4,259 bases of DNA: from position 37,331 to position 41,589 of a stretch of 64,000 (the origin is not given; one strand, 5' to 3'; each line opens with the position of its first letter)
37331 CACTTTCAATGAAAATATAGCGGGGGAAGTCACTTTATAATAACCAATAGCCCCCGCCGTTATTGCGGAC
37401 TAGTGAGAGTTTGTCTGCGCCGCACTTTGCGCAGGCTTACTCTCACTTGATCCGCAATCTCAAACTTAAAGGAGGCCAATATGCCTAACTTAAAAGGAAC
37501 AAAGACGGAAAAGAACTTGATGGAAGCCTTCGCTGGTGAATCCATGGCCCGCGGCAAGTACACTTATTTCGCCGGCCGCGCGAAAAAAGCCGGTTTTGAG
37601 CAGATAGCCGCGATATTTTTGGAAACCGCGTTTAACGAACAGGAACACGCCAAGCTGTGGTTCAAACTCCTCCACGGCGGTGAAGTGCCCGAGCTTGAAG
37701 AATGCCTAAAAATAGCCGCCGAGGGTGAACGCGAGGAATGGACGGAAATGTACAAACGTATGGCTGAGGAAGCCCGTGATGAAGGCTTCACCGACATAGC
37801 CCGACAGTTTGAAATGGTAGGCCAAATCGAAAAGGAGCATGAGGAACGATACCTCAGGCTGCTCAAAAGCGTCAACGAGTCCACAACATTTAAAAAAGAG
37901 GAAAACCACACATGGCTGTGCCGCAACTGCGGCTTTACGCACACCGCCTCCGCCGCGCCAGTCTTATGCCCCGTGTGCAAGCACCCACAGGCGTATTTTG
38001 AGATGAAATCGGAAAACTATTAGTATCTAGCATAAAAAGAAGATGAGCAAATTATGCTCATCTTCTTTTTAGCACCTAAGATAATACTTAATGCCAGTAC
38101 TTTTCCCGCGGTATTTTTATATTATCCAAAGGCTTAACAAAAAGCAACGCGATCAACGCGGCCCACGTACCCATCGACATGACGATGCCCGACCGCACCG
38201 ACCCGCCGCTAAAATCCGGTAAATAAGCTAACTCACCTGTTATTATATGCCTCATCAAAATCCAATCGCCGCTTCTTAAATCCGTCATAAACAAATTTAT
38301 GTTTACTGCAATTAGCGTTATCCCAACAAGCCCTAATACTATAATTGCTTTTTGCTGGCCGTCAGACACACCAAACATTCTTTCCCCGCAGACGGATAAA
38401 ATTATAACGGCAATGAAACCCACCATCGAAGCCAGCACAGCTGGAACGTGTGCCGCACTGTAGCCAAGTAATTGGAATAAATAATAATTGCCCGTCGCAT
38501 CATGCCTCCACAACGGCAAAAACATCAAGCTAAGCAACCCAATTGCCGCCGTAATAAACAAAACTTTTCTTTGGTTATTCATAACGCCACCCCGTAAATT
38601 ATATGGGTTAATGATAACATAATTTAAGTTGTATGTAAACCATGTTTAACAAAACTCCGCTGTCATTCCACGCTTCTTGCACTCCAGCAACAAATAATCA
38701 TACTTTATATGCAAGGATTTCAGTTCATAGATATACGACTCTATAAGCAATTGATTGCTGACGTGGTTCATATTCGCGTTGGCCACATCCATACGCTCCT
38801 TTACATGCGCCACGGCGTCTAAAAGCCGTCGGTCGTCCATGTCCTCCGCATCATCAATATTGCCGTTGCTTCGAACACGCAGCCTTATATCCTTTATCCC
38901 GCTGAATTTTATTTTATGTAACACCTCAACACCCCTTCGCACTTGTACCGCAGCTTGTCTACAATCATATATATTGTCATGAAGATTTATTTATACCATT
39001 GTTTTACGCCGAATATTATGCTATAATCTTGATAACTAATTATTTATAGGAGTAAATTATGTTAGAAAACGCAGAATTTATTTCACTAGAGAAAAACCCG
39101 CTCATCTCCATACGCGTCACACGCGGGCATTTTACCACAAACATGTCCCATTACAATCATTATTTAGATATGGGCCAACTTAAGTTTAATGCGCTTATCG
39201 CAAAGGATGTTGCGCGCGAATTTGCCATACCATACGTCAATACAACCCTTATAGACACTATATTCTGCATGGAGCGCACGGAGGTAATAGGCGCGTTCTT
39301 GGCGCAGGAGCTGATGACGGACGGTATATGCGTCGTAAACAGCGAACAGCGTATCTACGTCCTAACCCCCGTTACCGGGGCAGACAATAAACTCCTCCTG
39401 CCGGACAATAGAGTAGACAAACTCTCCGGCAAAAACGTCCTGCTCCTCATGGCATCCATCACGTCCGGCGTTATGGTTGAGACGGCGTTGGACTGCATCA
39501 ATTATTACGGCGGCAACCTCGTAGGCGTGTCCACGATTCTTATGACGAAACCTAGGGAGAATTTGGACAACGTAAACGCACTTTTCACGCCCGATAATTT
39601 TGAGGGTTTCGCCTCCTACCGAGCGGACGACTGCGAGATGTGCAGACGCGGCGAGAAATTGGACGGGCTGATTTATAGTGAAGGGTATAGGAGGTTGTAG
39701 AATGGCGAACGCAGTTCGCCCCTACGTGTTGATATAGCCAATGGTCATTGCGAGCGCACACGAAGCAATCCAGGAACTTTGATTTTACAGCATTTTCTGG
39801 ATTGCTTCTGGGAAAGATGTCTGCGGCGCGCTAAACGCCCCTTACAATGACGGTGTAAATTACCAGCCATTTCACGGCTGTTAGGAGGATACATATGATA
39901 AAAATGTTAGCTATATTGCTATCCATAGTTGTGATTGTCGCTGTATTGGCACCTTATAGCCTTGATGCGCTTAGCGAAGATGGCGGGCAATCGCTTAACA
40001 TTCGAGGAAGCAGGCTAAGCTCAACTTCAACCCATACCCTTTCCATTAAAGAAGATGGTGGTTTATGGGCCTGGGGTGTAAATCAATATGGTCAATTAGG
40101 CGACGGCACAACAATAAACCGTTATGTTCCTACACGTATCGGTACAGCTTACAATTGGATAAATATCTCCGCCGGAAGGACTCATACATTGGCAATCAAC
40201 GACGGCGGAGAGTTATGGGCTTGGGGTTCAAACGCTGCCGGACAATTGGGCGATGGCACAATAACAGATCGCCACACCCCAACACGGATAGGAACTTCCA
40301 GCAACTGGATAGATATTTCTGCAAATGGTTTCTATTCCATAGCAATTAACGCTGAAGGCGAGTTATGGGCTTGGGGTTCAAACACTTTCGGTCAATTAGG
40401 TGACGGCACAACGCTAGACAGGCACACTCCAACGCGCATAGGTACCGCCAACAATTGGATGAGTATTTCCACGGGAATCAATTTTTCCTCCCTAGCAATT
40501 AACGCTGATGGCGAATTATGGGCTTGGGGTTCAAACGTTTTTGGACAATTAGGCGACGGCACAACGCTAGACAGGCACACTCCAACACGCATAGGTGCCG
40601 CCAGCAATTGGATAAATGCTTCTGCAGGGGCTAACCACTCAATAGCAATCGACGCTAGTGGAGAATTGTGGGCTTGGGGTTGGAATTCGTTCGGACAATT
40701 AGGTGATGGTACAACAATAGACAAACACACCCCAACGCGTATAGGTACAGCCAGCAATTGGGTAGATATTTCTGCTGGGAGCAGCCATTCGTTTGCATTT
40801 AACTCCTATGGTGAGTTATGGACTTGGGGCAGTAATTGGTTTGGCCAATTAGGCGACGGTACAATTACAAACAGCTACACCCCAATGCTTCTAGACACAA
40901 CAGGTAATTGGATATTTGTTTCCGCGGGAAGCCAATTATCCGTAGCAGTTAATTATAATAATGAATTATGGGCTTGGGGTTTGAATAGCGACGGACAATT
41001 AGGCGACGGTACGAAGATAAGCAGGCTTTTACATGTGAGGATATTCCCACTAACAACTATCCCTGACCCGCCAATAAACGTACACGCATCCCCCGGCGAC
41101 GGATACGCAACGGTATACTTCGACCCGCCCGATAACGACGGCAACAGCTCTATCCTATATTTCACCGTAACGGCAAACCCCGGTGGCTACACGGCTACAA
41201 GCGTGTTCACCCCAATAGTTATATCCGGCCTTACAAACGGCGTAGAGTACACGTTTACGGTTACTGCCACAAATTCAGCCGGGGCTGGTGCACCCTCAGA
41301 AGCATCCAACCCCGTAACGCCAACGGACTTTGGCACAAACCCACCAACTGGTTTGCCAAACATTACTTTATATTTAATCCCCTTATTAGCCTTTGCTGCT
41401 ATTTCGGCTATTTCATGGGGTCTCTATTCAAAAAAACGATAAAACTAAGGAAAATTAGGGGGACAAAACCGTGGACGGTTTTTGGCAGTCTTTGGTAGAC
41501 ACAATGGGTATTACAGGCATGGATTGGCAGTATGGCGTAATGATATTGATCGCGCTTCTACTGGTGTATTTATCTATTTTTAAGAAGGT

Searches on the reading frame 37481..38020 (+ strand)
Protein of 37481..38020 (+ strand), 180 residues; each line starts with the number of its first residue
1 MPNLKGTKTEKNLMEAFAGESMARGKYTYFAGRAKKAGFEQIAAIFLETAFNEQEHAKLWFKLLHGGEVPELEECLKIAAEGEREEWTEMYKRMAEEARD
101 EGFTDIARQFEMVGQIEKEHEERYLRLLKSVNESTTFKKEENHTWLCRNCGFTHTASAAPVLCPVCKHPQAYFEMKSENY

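Call 68: search_protein_families(library=pfam, proteins=[window:37481-38020:+], max_evalue=0.000001)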
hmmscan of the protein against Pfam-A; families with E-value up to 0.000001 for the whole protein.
window:37481-38020:+ (180 aa): 2 families
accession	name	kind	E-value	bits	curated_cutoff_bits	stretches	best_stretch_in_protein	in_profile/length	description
PF02915.23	Rubrerythrin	-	8.4e-22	78.5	22.8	1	11-128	1-137/137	Rubrerythrin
PF21349.2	RUBY_RBDX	-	2.5e-12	46.5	26.5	1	145-174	1-30/30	Rubrerythrin, rubredoxin-like domain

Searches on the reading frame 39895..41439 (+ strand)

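Call 69: search_protein_families(library=pfam, proteins=[window:39895-41439:+], max_evalue=0.000001)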
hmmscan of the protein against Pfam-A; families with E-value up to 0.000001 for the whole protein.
window:39895-41439:+ (515 aa): 5 families
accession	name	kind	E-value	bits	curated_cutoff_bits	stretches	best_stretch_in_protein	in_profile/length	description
PF00415.24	RCC1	-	1.4e-85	282.1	21.7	6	255-301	1-49/50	Regulator of chromosome condensation (RCC1) repeat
PF25390.1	WD40_RLD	-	7.8e-85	285.8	150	2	199-376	101-285/363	RCC1-like domain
PF13540.12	RCC1_2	-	2e-53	177.4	22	3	243-268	5-30/30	Regulator of chromosome condensation (RCC1) repeat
PF25384.1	Alsin_RLD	-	3.7e-10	40.1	100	0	57-121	244-310/405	Alsin RCC1-like domain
PF00041.27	fn3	-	1.3e-08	35.4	25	1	391-472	1-82/84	Fibronectin type III domain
